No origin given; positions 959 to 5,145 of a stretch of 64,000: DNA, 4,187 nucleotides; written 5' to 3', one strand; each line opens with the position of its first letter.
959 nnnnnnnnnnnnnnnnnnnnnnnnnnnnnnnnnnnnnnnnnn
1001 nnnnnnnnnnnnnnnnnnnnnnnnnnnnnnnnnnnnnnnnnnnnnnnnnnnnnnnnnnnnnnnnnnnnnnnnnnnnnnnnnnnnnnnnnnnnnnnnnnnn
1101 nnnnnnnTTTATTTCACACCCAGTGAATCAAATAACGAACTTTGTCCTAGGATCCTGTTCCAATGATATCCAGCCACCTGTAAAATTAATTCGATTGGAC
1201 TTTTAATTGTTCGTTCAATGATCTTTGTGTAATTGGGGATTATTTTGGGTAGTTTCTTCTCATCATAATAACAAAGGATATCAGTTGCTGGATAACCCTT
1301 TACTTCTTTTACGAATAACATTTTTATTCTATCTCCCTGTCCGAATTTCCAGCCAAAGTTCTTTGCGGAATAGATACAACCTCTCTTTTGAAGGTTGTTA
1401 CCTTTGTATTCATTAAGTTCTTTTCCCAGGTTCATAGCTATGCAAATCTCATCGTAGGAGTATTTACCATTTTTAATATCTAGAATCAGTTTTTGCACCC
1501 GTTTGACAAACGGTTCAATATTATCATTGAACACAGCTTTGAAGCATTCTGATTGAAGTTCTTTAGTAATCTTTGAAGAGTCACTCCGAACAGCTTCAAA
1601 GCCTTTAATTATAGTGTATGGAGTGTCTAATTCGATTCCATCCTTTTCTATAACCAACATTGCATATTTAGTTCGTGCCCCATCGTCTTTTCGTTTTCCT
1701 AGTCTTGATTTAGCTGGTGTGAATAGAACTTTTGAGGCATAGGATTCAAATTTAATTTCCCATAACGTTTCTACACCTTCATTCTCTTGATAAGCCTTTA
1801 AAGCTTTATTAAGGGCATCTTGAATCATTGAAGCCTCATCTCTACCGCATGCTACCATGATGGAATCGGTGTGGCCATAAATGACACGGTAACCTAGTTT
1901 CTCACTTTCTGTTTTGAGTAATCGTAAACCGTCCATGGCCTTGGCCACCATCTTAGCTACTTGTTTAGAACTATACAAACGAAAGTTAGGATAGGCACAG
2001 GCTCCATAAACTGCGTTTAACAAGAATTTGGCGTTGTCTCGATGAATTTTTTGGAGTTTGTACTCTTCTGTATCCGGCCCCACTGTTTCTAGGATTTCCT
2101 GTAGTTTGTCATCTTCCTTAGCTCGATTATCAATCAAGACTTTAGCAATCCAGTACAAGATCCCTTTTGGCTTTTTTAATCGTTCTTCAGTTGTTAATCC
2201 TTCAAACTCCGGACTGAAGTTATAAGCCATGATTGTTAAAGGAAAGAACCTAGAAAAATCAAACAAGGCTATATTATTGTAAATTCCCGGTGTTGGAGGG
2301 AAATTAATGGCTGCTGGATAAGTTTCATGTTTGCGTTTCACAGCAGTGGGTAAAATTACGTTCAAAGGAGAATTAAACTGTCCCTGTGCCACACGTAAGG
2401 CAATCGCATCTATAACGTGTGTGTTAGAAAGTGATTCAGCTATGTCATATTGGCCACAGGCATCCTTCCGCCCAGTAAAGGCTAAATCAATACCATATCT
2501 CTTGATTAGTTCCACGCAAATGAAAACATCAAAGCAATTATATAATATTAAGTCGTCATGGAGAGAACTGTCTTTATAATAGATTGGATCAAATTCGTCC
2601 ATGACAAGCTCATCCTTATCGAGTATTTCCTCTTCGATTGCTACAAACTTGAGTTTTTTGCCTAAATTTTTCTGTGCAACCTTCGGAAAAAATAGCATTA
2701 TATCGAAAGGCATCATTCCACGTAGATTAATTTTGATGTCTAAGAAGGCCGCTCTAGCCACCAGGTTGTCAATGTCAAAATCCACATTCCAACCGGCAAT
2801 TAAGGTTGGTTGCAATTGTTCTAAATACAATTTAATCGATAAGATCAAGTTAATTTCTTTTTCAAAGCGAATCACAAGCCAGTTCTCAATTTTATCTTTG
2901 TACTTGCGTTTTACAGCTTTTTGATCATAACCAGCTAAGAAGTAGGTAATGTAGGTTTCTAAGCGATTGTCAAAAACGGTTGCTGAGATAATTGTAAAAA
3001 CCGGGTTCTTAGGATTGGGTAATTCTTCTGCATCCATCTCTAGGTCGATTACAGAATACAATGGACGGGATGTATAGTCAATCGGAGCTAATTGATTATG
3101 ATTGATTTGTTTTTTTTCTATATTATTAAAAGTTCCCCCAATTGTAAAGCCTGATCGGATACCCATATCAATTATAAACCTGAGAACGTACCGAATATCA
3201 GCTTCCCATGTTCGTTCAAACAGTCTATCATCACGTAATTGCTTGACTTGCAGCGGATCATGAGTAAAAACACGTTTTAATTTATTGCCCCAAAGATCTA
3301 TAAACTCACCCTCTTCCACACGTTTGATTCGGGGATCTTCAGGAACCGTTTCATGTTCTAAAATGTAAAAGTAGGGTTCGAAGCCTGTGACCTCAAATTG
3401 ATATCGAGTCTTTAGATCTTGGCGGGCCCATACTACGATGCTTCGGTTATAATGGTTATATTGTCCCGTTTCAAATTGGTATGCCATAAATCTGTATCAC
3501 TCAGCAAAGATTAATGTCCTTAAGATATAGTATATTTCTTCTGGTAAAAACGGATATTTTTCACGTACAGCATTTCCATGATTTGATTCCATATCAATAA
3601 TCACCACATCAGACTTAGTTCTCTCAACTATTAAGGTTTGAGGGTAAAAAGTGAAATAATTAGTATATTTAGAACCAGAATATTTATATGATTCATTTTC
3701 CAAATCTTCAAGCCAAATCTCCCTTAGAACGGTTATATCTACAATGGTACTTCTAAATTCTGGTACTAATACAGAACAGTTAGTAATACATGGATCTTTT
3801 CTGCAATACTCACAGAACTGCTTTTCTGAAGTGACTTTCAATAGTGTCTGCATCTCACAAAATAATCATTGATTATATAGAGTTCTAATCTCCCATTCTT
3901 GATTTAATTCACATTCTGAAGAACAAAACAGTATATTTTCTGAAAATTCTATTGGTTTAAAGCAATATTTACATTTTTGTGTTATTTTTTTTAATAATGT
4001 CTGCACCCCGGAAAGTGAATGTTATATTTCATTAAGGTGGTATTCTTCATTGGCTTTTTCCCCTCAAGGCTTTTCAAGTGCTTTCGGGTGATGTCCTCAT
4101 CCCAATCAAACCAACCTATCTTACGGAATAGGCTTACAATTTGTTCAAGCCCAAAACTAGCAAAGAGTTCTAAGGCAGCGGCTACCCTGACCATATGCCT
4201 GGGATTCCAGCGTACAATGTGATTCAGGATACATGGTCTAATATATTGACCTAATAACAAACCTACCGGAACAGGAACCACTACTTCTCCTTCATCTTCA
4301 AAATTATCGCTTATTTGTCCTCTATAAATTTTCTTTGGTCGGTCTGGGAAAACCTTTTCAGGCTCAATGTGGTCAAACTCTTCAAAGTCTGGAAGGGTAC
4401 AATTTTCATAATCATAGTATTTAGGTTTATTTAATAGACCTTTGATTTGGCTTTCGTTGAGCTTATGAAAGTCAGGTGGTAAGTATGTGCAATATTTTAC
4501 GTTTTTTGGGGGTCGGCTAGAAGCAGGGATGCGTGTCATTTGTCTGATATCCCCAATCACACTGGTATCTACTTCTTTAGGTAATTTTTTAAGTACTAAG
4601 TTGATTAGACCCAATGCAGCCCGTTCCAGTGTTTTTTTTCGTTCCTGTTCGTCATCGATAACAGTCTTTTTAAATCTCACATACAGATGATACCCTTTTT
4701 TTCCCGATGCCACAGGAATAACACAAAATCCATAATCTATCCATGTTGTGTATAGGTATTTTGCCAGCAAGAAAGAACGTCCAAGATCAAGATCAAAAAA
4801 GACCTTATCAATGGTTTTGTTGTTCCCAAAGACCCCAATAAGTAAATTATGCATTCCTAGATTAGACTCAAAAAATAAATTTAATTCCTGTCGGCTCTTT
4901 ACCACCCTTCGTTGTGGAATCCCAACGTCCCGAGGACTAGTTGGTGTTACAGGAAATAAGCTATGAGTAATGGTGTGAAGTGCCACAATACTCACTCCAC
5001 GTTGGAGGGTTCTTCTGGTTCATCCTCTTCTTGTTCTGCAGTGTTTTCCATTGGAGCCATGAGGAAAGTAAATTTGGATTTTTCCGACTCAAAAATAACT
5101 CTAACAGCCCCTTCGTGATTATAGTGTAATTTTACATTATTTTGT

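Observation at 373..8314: Archaeal/eukaryal-type replisome module in a tailed virus: PolB, AEP primase, PCNA-like clamp, XPF/Hef nuclease, Sak4-like ATPase and an AbrB-like regulator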

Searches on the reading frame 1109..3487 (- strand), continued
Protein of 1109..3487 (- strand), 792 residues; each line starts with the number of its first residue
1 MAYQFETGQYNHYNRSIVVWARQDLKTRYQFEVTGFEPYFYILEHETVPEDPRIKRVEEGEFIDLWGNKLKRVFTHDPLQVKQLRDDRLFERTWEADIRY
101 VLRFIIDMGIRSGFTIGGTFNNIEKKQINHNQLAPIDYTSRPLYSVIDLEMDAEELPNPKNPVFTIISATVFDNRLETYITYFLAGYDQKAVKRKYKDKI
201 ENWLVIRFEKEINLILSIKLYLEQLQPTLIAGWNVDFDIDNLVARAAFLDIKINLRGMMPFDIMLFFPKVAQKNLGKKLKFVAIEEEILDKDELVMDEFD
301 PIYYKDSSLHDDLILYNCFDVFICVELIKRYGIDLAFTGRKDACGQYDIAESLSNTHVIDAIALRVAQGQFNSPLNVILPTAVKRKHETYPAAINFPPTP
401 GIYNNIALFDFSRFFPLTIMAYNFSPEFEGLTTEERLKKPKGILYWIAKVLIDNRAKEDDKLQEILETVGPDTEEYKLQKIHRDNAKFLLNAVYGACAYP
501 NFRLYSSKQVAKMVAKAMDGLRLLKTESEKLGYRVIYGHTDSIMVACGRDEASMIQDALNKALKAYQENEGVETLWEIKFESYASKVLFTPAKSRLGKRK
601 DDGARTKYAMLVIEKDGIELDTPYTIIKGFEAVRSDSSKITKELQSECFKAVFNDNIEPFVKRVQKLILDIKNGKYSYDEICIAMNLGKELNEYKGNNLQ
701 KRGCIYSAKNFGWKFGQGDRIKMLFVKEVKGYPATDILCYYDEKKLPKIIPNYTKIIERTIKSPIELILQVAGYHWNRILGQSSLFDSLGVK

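Call 103: search_protein_families(library=ncbifam, proteins=[window:1109-3487:-, L001:15163-17037:+, L001:14072-14872:+], max_evalue=0.01)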
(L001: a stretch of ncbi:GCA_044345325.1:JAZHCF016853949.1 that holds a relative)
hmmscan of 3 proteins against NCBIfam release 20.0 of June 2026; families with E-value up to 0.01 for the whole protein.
window:1109-3487:- (792 aa): 9 families
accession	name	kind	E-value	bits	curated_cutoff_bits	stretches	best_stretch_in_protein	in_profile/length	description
NF004421.0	PRK05762.1-2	equivalog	2.5e-35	122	570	2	398-697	419-710/795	DNA polymerase II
NF004419.0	PRK05761.1-5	equivalog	1.1e-25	89.8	1285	2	486-785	658-926/932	DNA-directed DNA polymerase I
NF004417.0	PRK05761.1-3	equivalog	4.8e-23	81.1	780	1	386-735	481-816/858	DNA-directed DNA polymerase I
NF004422.0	PRK05762.1-4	equivalog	9.3e-23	80.5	1103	1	379-697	392-704/789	DNA polymerase II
TIGR00592.1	pol2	superfamily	6.3e-19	67.5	239.95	1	382-698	792-1100/1176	DNA polymerase (pol2)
NF004420.0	PRK05762.1-1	equivalog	1.5e-17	63.6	1435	1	396-697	405-698/783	DNA polymerase II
NF004415.0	PRK05761.1-1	equivalog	7e-14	50.7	1289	1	381-784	485-869/883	DNA-directed DNA polymerase I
NF004418.0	PRK05761.1-4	subfamily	2.5e-13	49.1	692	1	390-722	323-649/717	type B DNA-directed DNA polymerase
NF004416.0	PRK05761.1-2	equivalog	1.9e-07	29.9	516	1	395-428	323-356/665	type B DNA-directed DNA polymerase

L001:15163-17037:+ (624 aa): 75 families (the best 25 are shown)
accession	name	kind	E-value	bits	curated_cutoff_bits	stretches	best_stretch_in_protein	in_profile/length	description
NF001679.0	PRK00440.1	equivalog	1e-75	254.8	303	2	306-588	5-293/322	replication factor C small subunit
NF003159.0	PRK04132.1-4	equivalog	2.7e-45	154.7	999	2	356-579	585-818/852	replication factor C small subunit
NF009067.0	PRK12402.1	equivalog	1.2e-44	152.7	317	3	400-567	124-294/340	replication factor C small subunit 2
NF003157.0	PRK04132.1-2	equivalog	4.2e-41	140.8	1103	2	356-569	598-818/864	replication factor C small subunit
NF003229.0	PRK04195.1-5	equivalog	3e-37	128.3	280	2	305-570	3-275/413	replication factor C large subunit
NF003158.0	PRK04132.1-3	equivalog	9.2e-35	119.1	1750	3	356-435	561-646/1437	replication factor C small subunit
NF003231.0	PRK04195.2-1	equivalog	1.1e-33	116.9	442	2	309-571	7-271/517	replication factor C large subunit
NF003233.0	PRK04195.2-3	equivalog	2.1e-33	115.9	471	2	307-520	1-216/504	replication factor C large subunit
NF003232.0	PRK04195.2-2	equivalog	4.2e-29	101.8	701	2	307-586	1-280/480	replication factor C large subunit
NF003230.0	PRK04195.1-6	equivalog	2.4e-26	92.5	441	2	308-509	3-206/494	replication factor C large subunit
TIGR02397.1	dnaX_nterm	equivalog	2.5e-25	89.5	250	2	376-517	89-231/355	DNA polymerase III subunit gamma/tau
NF003228.0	PRK04195.1-4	equivalog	1.1e-24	87.2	456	2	344-595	39-292/502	replication factor C large subunit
NF003226.0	PRK04195.1-1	equivalog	4.6e-22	78.5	588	2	341-509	39-208/405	replication factor C large subunit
NF003227.0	PRK04195.1-2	equivalog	9.1e-22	77.4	502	2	307-511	4-207/487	replication factor C large subunit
NF011514.0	PRK14953.1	equivalog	5.2e-20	71.8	536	2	376-518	91-234/488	DNA polymerase III subunits gamma and tau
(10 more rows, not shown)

L001:14072-14872:+ (266 aa): 1 family
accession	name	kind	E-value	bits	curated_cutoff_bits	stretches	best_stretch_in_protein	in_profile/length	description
TIGR00372.1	cas4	equivalog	1.2e-05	25.2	65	1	144-250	67-179/180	CRISPR-associated protein Cas4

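Call 104: search_protein_families(library=pfam, proteins=[L004:3660-4901:+, L002:8912-9988:+], max_evalue=0.05)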
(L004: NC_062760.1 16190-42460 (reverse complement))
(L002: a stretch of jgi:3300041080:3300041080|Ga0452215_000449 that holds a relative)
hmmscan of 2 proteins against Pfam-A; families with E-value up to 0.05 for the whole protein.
L004:3660-4901:+ (413 aa): 0 families

L002:8912-9988:+ (358 aa): 2 families
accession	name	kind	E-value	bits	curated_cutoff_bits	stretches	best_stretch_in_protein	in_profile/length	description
PF01896.25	DNA_primase_S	-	8.4e-05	23.4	26.8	1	99-212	39-147/163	DNA primase small subunit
PF21686.3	LigD_Prim-Pol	-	0.0016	18.5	27.4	1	71-124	98-157/254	LigD, primase-polymerase domain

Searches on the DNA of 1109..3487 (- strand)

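Call 99: search_rna_families(sources=[L001, L002, L035, L030], threshold=gathering)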
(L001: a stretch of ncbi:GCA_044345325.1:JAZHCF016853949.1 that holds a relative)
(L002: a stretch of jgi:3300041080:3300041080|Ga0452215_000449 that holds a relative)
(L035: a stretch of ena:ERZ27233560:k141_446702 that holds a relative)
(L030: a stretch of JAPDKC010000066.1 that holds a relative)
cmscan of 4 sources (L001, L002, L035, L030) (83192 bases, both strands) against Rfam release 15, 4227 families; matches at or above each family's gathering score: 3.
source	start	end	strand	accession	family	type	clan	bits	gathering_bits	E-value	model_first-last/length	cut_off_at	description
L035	4621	4696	+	RF00005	tRNA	Gene; tRNA;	CL00001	57.9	29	8.7e-10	1-71/71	no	tRNA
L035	4508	4581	+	RF00005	tRNA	Gene; tRNA;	CL00001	56.6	29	1.9e-09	1-71/71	no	tRNA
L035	6203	6270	-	RF00005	tRNA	Gene; tRNA;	CL00001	46.5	29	1.2e-06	1-71/71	no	tRNA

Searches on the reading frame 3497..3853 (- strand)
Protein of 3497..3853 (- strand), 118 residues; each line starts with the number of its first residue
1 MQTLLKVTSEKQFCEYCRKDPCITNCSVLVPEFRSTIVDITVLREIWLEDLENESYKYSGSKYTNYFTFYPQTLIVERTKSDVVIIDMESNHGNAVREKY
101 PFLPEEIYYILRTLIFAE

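Call 4: search_protein_families(library=pfam, proteins=[window:3497-3853:-], max_evalue=1)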
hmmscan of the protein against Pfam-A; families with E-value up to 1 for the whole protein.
window:3497-3853:- (118 aa): 0 families

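Call 5: search_protein_families(library=phrogs, proteins=[window:3497-3853:-], max_evalue=0.1)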
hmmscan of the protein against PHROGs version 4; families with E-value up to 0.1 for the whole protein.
window:3497-3853:- (118 aa): 0 families

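Call 58: search_protein_families(library=pfam, proteins=[window:3497-3853:-], max_evalue=0.05)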
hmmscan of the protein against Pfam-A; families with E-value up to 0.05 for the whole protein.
window:3497-3853:- (118 aa): 0 families

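Call 103: search_protein_families(library=ncbifam, proteins=[window:3497-3853:-], max_evalue=0.01)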
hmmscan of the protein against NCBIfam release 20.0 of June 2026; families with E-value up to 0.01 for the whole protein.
window:3497-3853:- (118 aa): 0 families

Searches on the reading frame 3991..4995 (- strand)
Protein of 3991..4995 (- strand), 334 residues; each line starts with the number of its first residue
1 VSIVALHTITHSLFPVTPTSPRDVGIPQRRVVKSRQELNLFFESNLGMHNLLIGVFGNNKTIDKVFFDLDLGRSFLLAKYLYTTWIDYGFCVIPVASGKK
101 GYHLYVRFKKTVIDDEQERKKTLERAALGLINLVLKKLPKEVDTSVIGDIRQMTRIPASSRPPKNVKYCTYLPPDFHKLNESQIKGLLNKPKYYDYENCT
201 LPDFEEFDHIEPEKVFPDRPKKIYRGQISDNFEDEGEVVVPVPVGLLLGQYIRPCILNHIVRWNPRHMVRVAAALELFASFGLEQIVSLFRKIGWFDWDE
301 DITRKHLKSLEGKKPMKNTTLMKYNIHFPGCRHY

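Call 4: search_protein_families(library=pfam, proteins=[window:3991-4995:-], max_evalue=1)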
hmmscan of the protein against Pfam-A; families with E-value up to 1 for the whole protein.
window:3991-4995:- (334 aa): 3 families
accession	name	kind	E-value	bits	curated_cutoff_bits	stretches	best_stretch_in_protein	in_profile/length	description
PF01896.25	DNA_primase_S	-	0.0008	20.3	26.8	1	87-145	38-119/163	DNA primase small subunit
PF21686.3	LigD_Prim-Pol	-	0.0097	15.9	27.4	1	58-145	96-183/254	LigD, primase-polymerase domain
PF00489.22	IL6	-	0.051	13.6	27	1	89-139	83-133/186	Interleukin-6/G-CSF/MGF family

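Call 5: search_protein_families(library=phrogs, proteins=[window:3991-4995:-], max_evalue=0.1)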
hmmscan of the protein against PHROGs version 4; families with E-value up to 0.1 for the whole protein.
window:3991-4995:- (334 aa): 1 family
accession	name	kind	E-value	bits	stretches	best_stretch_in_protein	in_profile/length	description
phrog_9660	-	unknown function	2e-11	44.7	2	253-314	301-367/407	-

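Call 29: search_dna_similar(query=window:3991-4995:-, collection=phages, mode=protein, max_rows=20, max_evalue=0.01)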
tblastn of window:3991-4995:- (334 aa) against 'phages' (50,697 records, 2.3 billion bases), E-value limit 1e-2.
Records with a match: 8; places in all: 8; records where one place covers at least 80% of the query: 0.
Best place of each record, by identity: <60% 8.
By first word of the organism name: Haloarcula 6; Halovirus 2.
By host as written in the record: Haloarcula californiae 5; Haloarcula vallismortis 3.
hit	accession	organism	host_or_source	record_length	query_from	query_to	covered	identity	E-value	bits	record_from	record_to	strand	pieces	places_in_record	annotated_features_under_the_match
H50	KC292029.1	Haloarcula californiae tailed virus 1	Haloarcula californiae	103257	142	313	51%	29.6%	6e-8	60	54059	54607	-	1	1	95: hypothetical protein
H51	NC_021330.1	Haloarcula californiae tailed virus 1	Haloarcula californiae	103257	142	313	51%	29.6%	6e-8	60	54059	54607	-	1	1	95: hypothetical protein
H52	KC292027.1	Halovirus HCTV-5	Haloarcula californiae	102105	145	313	51%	28.9%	1e-5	53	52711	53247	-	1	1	96: hypothetical protein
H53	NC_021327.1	Halovirus HCTV-5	Haloarcula californiae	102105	145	313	51%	28.9%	1e-5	53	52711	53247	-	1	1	96: hypothetical protein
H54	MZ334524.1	Haloarcula virus HCTV-16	Haloarcula californiae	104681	254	313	18%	47.5%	5e-7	57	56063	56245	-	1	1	DNA primase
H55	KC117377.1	Haloarcula vallismortis tailed virus 1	Haloarcula vallismortis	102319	254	313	18%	41.0%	5e-5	51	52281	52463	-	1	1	100: hypothetical protein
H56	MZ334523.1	Haloarcula virus HVTV-2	Haloarcula vallismortis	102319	254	313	18%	41.0%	5e-5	51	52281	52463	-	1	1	DNA primase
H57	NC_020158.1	Haloarcula vallismortis tailed virus 1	Haloarcula vallismortis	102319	254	313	18%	41.0%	5e-5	51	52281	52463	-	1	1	100: hypothetical protein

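Call 63: search_solved_structures(query=A8, max_evalue=5, show_alignments=2)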
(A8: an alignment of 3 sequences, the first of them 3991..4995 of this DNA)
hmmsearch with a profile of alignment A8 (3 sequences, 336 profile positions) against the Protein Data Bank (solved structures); distinct sequences matched with E-value up to 5: 6.
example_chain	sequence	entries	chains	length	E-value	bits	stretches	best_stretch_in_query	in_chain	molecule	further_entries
2iru_A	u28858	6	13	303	0.083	15.1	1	64-112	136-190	Putative DNA ligase-like protein Rv0938/MT0965 | DNA ligase-like protein Rv0938/MT0965 | Putative DNA ligase-like protein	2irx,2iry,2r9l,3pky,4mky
3c03_C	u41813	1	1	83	0.48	12.6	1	147-188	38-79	EscU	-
3bzl_C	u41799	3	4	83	0.48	12.6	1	147-188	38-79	EscU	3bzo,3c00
3bzv_B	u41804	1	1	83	0.48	12.6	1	147-188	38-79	EscU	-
3bzx_B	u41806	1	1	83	0.48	12.6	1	147-188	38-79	EscU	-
4eyy_Q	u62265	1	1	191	0.5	12.5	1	6-59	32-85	IcmQ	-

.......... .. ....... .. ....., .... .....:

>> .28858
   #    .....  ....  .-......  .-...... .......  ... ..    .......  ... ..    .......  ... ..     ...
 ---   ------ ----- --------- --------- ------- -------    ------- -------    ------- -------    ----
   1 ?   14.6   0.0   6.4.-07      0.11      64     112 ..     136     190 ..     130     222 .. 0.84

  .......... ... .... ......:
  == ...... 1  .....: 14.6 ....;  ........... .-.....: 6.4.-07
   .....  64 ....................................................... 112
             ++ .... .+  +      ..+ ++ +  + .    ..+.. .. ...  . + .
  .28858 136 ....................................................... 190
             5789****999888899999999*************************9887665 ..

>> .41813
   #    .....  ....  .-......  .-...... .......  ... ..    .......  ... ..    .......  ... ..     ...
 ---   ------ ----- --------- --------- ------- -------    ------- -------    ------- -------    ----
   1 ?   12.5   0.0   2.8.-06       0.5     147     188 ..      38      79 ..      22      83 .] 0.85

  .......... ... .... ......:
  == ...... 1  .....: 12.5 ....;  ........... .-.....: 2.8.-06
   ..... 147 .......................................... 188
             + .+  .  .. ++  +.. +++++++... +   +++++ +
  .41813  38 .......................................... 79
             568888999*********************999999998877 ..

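Call 103: search_protein_families(library=ncbifam, proteins=[window:3991-4995:-], max_evalue=0.01)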
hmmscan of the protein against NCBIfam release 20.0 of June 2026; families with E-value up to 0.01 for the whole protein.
window:3991-4995:- (334 aa): 1 family
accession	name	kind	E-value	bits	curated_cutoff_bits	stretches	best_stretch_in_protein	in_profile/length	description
NF007210.0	PRK09632.1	equivalog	0.0099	14.2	989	0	63-116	136-195/781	ATP-dependent DNA ligase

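Call 110: predict_structure(protein=window:3991-4995:-)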
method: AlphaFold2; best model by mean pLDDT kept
length: 334 residues; sequences in the alignment: 1
mean_pLDDT: 33.9   pTM: 0.21
mean pLDDT of the five models: 33.9, 29.3, 28.5, 27.7, 26.8
residues with pLDDT >= 90: 0; 70-90: 0; 50-70: 0; < 50: 334
segments of 3 or more residues with pLDDT < 50: 1-334
pLDDT, mean of each block of 10 residues (from residue 1): 31 30 35 43 40 34 29 34 32 31 34 40 41 35 29 29 34 35 39 36 30 33 26 29 30 30 29 34 42 40 42 36 30 29
secondary structure, 60 per line:
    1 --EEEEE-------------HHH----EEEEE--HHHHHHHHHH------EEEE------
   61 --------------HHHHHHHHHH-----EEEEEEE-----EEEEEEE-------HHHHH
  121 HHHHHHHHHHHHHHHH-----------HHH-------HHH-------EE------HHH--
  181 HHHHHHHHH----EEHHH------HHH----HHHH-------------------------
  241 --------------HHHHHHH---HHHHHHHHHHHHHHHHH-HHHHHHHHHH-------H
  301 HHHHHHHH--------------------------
elements in order: E3-7 E28-32 H35-44 E51-54 H75-84 E90-96 E102-108 H116-136 H181-189 H212-215 H255-261 H265-281 H283-292 H300-308
